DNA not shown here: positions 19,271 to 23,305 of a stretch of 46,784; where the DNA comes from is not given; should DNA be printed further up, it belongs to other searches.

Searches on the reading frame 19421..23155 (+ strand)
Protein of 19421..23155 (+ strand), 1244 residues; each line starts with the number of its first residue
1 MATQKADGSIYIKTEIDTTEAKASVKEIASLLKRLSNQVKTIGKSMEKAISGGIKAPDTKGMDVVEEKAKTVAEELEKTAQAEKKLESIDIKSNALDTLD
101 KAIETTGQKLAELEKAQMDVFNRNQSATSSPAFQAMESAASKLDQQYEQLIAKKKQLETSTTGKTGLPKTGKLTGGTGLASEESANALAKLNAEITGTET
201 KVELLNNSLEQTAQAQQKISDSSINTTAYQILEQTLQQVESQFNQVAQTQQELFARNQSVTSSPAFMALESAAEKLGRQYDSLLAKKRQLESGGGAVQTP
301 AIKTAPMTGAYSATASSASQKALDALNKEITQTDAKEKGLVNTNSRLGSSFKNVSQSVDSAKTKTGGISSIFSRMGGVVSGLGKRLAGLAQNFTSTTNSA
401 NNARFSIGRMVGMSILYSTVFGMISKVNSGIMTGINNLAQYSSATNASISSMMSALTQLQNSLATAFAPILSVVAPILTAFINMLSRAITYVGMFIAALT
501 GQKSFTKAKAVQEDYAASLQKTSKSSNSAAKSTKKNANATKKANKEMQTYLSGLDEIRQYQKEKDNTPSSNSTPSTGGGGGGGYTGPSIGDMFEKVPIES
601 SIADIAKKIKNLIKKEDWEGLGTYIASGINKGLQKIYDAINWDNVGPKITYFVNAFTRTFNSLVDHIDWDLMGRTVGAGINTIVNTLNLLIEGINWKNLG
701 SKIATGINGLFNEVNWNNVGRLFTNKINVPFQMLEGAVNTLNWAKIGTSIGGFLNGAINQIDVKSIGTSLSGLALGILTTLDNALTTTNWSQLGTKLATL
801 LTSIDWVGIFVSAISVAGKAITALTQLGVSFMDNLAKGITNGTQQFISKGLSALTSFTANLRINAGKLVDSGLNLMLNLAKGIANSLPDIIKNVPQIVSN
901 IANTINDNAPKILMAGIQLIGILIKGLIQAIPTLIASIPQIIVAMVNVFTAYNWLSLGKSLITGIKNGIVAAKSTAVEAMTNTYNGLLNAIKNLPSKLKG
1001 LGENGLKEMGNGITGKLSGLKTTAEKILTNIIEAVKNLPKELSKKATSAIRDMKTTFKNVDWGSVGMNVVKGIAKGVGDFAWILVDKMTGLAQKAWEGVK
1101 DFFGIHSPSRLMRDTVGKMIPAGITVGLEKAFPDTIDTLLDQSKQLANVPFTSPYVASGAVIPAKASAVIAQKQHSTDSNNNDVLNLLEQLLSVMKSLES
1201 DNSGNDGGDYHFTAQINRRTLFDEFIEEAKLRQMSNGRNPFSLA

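Call 62: search_protein_families(library=phrogs, proteins=[window:19421-23155:+], max_evalue=0.00001)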
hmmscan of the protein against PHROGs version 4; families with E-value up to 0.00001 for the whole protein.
window:19421-23155:+ (1244 aa): 16 families
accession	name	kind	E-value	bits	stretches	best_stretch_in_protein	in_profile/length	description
phrog_1535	-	tail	1.5e-74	252.8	1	7-1243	4-1151/1152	tail length tape measure protein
phrog_28918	-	unknown function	2.5e-57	195.4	1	455-838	207-629/1445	-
phrog_58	-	tail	6.2e-37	128.5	1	883-1212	743-1047/1544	tail length tape measure protein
phrog_5493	-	tail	7.2e-37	128.2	1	641-1148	560-1029/1102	tail length tape measure protein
phrog_37543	-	unknown function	4.8e-31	109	1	391-537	38-188/622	-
phrog_1204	-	tail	1.6e-22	80.3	2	773-1054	773-1021/1483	tail protein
phrog_1272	-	tail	2.2e-22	79.7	1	1013-1183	1383-1563/1606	tail length tape measure protein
phrog_4372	-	tail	5.9e-22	78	2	918-1139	1122-1353/1681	tail length tape measure protein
phrog_1686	-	tail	3.5e-21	75.8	1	957-1196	938-1173/1224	tail length tape measure protein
phrog_305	-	tail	1.2e-20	74.8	2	734-1171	341-769/1001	tail length tape measure protein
phrog_5218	-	unknown function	4.6e-12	45.9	1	509-1152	948-1430/1599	-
phrog_24198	-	unknown function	3e-11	44.4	1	824-1023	7-198/350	-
phrog_25849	-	unknown function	9.4e-11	42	1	1007-1187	329-509/544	-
phrog_167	-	tail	1.1e-10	40.9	1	81-1102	50-885/1555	tail length tape measure protein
phrog_4200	-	tail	7.6e-10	38.9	1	640-999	232-580/732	tail length tape measure protein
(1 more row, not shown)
